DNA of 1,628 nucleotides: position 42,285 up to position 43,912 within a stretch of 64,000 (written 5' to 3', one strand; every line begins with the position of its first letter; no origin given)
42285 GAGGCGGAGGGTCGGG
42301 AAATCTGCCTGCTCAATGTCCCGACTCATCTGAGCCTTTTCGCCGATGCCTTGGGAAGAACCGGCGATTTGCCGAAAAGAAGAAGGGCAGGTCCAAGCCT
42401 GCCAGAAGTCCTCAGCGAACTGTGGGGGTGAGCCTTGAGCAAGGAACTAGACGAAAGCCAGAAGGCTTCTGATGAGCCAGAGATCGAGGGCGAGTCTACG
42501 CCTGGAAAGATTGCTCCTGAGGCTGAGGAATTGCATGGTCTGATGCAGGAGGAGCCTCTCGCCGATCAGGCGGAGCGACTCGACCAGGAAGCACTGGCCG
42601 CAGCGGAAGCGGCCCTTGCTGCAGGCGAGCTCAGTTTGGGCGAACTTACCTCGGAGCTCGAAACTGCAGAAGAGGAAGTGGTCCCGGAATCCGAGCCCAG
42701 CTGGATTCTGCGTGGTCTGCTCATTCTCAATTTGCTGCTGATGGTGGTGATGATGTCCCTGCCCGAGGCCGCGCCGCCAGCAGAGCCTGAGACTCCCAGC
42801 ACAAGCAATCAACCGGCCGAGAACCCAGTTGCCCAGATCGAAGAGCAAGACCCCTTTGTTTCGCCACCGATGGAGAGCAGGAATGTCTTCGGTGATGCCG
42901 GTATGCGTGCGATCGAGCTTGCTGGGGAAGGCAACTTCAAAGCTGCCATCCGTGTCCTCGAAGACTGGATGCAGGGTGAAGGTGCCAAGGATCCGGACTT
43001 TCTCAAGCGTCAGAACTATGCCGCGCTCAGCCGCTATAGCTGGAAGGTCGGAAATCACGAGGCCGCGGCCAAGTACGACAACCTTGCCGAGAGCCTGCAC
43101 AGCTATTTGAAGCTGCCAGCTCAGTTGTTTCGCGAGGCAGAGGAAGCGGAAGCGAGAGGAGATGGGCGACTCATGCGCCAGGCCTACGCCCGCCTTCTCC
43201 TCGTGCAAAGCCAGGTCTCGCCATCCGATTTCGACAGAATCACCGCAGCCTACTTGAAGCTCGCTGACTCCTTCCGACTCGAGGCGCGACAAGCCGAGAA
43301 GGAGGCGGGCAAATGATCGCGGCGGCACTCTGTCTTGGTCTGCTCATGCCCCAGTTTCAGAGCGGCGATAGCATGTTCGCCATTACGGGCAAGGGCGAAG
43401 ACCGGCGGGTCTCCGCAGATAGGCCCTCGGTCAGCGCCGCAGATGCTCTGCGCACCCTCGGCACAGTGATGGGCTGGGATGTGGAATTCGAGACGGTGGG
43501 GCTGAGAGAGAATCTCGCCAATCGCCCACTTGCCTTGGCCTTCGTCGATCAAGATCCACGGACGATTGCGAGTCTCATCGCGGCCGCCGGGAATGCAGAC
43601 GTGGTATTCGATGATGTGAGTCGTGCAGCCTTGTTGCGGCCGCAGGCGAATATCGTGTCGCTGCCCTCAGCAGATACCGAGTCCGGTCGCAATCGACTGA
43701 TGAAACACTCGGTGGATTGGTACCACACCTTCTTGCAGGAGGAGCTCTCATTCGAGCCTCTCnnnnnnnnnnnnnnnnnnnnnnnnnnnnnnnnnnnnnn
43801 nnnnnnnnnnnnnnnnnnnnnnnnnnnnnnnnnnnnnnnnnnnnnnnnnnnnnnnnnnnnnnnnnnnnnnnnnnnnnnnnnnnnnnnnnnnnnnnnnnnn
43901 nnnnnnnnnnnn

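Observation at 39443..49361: Nine-gene, tightly coupled regulatory/envelope operon divergent from the flagellin genes, containing two sigma-54 activator response regulators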

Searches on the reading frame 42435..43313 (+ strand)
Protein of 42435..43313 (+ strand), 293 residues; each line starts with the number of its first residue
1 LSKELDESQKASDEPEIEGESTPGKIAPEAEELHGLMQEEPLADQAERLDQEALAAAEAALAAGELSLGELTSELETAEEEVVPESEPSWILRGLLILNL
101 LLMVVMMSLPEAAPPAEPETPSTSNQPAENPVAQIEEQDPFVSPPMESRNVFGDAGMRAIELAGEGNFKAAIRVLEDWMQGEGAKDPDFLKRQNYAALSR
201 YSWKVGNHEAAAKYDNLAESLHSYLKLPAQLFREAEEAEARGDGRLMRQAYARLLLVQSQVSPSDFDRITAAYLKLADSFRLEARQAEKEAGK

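Call 4: search_protein_families(library=pfam, proteins=[window:42435-43313:+], max_evalue=0.01)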
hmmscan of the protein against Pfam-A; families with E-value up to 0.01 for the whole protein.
window:42435-43313:+ (293 aa): 0 families

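Call 19: search_protein_families(library=pfam, proteins=[window:42435-43313:+], max_evalue=10)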
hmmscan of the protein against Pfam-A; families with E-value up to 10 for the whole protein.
window:42435-43313:+ (293 aa): 0 families

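Call 20: search_protein_families(library=ncbifam, proteins=[window:42435-43313:+], max_evalue=0.01)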
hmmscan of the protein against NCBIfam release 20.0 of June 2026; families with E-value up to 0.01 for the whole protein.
window:42435-43313:+ (293 aa): 0 families

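Call 94: search_solved_structures(query=A6, max_evalue=10, show_alignments=0)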
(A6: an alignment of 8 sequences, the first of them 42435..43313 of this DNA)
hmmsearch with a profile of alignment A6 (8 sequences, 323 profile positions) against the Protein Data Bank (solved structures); distinct sequences matched with E-value up to 10: 10.
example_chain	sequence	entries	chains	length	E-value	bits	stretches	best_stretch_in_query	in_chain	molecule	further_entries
5fzq_A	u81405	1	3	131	6e-05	25.8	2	168-256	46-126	DESIGNED TPR PROTEIN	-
5fzr_A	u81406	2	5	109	0.00013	24.7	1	168-232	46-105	DESIGNED TPR PROTEIN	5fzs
8glv_Lf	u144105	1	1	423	0.0038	19.9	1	152-221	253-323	Subunit of axonemal inner dynein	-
8j07_d3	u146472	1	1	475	0.011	18.4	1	170-242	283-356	Tetratricopeptide repeat protein 29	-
5o09_1C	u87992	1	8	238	0.04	16.5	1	174-231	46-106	Bacterial kinesin light chain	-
5o01_A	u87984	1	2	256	0.041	16.5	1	174-231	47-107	BKLC (bacterial kinesin-light chain-like)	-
1na0_A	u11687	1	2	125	0.56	12.8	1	173-234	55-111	designed protein CTPR3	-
9fw7_A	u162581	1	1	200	0.65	12.5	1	175-215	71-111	Retroaldolase 32 (RAD32)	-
1na3_A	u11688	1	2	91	0.65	12.5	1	173-234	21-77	designed protein CTPR2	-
2avp_A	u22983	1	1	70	0.69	12.5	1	173-230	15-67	synthetic consensus TPR protein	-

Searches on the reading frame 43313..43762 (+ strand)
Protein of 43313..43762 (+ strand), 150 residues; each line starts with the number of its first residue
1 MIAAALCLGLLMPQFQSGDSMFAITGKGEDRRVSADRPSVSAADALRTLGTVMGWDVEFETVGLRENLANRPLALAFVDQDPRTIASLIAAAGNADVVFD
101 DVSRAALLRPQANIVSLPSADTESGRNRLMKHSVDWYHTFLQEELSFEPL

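Call 19: search_protein_families(library=pfam, proteins=[window:43313-43762:+], max_evalue=10)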
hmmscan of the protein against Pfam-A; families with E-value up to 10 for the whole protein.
window:43313-43762:+ (150 aa): 0 families

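Call 67: search_solved_structures(query=A8, max_evalue=10, show_alignments=3)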
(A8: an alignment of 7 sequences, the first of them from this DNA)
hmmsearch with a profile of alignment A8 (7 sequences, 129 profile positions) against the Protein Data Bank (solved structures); distinct sequences matched with E-value up to 10: 0.

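Call 68: search_protein_families(library=pfam, alignment_id=A8, max_evalue=10)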
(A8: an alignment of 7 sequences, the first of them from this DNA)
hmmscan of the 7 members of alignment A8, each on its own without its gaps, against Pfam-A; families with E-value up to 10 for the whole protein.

A. member 1, seq(129 aa): 0 families

B. families by the number of members that match (of 7 scanned): 3 families
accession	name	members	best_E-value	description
PF07660.19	STN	1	0.072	Secretin and TonB N terminus short domain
PF00482.28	T2SSF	1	0.11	Type II secretion system (T2SS), protein F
PF25548.1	DUF7926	1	0.24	Domain of unknown function (DUF7926)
